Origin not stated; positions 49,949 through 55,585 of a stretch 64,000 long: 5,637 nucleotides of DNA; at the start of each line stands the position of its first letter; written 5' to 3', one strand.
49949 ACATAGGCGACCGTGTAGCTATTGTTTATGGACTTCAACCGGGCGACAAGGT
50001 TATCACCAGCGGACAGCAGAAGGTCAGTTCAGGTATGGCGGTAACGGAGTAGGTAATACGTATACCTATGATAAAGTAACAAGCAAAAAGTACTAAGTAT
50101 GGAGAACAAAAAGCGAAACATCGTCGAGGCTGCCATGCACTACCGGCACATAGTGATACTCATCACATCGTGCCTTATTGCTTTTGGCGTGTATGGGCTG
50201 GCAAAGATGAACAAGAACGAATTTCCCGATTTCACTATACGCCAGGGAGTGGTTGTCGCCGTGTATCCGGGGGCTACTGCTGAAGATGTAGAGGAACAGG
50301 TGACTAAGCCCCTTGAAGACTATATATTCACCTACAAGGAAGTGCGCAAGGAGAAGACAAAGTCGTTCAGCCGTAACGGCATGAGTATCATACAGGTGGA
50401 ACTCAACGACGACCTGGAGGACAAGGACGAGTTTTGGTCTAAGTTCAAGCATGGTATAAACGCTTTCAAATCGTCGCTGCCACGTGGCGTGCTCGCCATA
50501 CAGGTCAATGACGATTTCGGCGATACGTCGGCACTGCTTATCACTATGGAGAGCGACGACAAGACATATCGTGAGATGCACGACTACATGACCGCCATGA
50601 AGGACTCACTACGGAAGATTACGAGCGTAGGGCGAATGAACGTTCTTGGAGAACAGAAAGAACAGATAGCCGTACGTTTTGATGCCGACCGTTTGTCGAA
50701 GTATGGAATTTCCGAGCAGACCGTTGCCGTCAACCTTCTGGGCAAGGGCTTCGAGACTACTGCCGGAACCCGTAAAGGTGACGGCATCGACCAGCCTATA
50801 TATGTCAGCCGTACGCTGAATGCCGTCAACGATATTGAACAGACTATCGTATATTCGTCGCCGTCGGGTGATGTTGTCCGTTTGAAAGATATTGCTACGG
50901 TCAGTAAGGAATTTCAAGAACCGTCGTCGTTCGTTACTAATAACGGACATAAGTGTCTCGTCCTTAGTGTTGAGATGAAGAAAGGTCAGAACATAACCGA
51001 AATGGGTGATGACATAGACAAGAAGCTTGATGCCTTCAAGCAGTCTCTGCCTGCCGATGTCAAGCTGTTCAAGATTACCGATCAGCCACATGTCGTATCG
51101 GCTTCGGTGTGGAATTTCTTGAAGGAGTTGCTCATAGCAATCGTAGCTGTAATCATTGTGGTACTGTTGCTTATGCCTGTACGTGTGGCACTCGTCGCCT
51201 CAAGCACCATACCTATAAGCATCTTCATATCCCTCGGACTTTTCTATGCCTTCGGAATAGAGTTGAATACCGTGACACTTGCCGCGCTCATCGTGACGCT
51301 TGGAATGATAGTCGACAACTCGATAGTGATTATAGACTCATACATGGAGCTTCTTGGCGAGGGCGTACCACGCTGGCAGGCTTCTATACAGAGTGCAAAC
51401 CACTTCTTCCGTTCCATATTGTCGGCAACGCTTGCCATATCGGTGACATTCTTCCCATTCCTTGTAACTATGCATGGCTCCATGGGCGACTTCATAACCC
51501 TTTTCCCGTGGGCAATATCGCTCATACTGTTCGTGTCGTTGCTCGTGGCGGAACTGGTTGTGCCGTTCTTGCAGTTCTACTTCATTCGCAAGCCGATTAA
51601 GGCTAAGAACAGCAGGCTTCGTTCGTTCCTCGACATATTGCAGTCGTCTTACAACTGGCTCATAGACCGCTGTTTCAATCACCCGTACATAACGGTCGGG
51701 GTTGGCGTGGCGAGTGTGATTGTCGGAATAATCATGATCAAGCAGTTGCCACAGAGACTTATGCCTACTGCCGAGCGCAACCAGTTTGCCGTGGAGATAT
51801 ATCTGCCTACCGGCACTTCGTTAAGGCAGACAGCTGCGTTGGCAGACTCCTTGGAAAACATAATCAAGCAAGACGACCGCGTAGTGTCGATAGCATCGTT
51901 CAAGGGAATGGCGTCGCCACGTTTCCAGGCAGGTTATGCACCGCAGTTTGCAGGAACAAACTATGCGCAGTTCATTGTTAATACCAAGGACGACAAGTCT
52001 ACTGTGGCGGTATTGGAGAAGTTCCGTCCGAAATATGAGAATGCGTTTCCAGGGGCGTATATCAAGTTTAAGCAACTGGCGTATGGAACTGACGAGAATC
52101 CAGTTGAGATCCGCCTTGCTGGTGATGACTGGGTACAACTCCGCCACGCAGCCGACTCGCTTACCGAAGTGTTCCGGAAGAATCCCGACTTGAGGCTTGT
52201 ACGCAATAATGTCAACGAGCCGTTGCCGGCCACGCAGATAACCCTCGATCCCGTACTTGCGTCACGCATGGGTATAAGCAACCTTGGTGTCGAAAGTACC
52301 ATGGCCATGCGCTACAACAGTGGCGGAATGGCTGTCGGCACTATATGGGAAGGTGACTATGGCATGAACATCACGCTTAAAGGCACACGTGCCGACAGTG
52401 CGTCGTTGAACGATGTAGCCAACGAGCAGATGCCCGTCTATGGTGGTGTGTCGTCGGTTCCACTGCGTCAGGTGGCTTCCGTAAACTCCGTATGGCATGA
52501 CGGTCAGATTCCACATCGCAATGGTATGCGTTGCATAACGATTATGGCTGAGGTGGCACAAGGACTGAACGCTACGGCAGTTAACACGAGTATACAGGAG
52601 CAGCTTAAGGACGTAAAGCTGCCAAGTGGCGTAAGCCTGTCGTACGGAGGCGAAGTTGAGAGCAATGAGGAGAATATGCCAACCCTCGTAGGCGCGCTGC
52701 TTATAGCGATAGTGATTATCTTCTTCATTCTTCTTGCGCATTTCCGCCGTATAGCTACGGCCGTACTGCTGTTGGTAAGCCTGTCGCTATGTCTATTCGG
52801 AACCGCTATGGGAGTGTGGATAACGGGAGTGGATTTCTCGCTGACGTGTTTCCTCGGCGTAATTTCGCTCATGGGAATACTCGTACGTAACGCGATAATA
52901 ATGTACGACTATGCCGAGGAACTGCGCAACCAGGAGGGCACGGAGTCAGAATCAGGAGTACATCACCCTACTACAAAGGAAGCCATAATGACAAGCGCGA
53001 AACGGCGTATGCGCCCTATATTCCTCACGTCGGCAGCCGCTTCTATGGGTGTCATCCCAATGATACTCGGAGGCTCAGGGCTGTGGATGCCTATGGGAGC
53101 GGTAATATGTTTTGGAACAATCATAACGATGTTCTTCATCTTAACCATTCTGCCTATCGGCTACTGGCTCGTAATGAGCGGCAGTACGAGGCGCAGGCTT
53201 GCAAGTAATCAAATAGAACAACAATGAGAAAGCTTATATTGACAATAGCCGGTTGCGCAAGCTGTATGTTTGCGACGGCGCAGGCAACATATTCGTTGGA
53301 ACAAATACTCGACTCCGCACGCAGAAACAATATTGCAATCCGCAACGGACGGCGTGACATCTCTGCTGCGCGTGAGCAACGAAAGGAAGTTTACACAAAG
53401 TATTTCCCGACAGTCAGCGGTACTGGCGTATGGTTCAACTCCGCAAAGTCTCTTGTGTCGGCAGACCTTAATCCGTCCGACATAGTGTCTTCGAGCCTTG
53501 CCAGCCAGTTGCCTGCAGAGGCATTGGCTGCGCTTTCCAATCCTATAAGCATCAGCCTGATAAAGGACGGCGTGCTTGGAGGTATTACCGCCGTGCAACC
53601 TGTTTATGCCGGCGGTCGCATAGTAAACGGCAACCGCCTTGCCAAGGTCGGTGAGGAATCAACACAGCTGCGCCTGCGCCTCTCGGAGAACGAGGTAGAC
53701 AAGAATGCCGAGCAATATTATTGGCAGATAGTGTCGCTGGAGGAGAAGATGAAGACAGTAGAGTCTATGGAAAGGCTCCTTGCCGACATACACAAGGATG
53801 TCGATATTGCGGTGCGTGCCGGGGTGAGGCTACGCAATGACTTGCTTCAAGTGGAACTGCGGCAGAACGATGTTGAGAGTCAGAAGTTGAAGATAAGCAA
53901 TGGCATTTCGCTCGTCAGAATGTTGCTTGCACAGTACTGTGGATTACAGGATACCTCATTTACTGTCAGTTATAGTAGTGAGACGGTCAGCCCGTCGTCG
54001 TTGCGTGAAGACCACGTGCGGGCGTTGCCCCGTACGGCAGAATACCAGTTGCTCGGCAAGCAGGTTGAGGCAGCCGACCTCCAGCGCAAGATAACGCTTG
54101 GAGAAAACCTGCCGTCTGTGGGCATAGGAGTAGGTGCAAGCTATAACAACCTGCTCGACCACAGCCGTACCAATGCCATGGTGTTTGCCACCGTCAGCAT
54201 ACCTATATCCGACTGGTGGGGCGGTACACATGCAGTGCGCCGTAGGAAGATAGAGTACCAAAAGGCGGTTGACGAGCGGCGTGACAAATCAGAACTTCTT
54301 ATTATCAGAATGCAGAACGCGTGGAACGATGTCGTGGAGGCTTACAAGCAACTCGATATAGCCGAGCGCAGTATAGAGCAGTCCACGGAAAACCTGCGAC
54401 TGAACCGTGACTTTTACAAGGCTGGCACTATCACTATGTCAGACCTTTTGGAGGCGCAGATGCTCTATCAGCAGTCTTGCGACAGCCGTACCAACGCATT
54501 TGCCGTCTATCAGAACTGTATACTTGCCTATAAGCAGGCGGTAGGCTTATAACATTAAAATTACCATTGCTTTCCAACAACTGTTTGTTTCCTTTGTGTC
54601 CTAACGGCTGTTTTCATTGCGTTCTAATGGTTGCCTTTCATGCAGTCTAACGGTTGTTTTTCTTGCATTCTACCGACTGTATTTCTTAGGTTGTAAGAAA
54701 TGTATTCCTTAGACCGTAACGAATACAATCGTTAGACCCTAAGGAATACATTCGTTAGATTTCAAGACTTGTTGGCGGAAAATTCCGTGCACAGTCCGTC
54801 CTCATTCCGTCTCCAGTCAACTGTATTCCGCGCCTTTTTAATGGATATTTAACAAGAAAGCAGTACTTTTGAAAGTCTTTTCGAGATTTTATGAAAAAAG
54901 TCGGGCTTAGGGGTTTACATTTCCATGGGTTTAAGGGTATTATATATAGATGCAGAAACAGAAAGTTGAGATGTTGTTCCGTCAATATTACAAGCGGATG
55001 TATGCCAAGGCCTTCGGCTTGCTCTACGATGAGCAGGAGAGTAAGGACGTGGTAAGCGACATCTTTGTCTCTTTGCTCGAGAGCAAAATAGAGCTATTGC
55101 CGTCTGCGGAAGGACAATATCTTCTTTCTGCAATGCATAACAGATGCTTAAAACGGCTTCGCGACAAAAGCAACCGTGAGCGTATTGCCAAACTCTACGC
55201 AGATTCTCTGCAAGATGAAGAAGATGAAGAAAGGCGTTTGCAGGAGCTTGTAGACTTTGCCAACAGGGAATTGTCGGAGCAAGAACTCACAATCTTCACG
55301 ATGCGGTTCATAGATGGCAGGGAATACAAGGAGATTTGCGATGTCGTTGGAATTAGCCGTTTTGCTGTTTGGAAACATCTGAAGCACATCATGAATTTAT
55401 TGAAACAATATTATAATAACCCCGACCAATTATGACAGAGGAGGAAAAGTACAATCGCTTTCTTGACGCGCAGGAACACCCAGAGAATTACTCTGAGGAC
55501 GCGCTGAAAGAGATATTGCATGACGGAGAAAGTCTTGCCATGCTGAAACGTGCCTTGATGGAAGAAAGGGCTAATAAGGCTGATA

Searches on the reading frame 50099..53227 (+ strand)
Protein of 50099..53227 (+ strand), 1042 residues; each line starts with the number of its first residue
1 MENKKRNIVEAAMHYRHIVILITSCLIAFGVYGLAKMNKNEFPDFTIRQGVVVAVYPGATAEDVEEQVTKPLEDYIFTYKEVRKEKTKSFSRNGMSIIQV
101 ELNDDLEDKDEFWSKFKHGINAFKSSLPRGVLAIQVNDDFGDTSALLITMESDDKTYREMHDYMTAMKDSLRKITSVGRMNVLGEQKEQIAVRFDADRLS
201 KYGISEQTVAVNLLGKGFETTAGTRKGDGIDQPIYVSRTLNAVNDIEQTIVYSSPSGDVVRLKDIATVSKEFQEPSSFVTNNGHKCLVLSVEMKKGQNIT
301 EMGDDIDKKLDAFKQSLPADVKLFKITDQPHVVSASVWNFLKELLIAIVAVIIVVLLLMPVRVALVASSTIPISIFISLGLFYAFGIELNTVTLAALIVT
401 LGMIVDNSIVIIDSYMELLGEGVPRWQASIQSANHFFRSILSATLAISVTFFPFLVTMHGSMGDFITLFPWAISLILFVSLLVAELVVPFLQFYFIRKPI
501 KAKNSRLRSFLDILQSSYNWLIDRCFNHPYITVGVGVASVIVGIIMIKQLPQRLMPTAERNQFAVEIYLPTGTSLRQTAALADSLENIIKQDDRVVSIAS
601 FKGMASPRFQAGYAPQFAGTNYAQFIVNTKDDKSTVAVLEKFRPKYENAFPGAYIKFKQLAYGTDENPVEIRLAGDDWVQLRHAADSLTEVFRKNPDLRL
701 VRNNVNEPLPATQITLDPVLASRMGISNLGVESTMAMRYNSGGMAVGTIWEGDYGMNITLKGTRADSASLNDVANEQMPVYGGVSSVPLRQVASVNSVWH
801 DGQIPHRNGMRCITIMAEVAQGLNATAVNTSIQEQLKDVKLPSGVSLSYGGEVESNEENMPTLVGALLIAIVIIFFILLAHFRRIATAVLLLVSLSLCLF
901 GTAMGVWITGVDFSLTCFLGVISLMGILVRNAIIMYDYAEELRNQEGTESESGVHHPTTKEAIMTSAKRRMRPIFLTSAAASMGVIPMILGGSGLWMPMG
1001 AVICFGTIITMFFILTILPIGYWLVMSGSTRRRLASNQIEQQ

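Call 23: search_protein_families(library=pfam, proteins=[window:50099-53227:+])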
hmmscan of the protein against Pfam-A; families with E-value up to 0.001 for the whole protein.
window:50099-53227:+ (1042 aa): 3 families
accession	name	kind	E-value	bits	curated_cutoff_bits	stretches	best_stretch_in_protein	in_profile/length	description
PF00873.25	ACR_tran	-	3e-163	545.5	28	1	12-1025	5-1020/1021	AcrB/AcrD/AcrF family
PF02355.23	SecD_SecF_C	-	1.5e-09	38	20.5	1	332-488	25-183/189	Protein export membrane protein SecD/SecF, C-terminal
PF03176.21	MMPL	-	1.1e-07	31.6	20.5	1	343-484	149-291/333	MMPL family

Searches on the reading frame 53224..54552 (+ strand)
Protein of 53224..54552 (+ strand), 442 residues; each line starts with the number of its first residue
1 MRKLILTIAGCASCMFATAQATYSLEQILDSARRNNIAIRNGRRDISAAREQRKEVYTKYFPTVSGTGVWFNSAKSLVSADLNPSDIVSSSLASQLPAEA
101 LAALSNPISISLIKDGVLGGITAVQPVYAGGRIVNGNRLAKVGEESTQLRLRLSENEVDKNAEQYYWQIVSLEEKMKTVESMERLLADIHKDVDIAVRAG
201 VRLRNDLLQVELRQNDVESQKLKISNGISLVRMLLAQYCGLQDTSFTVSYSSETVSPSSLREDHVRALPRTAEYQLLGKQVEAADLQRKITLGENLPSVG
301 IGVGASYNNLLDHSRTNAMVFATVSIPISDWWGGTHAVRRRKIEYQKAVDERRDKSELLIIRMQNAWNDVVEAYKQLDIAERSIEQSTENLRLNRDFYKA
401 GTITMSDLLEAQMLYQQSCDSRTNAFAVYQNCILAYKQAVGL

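Call 23: search_protein_families(library=pfam, proteins=[window:53224-54552:+])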
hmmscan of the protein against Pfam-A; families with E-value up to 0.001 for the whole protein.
window:53224-54552:+ (442 aa): 1 family
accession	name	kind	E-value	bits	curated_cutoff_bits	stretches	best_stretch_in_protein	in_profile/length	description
PF02321.23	OEP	-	2.7e-43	148.4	22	2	272-441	13-187/187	Outer membrane efflux protein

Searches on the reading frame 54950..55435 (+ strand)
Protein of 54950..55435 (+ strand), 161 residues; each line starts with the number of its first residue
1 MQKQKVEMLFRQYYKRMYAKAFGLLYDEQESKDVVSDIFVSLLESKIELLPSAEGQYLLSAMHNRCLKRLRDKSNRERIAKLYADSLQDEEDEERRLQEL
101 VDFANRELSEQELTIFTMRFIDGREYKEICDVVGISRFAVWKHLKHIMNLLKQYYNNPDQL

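Call 23: search_protein_families(library=pfam, proteins=[window:54950-55435:+])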
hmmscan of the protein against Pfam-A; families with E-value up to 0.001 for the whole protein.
window:54950-55435:+ (161 aa): 3 families
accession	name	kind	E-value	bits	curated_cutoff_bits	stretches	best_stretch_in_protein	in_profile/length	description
PF08281.18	Sigma70_r4_2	-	6.4e-08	32.6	25.7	1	106-147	9-50/54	Sigma-70, region 4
PF04542.20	Sigma70_r2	-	7.2e-07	29.4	24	1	9-74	1-69/71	Sigma-70 region 2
PF04545.22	Sigma70_r4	-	9.4e-07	28.7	24.1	1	107-152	4-49/50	Sigma-70, region 4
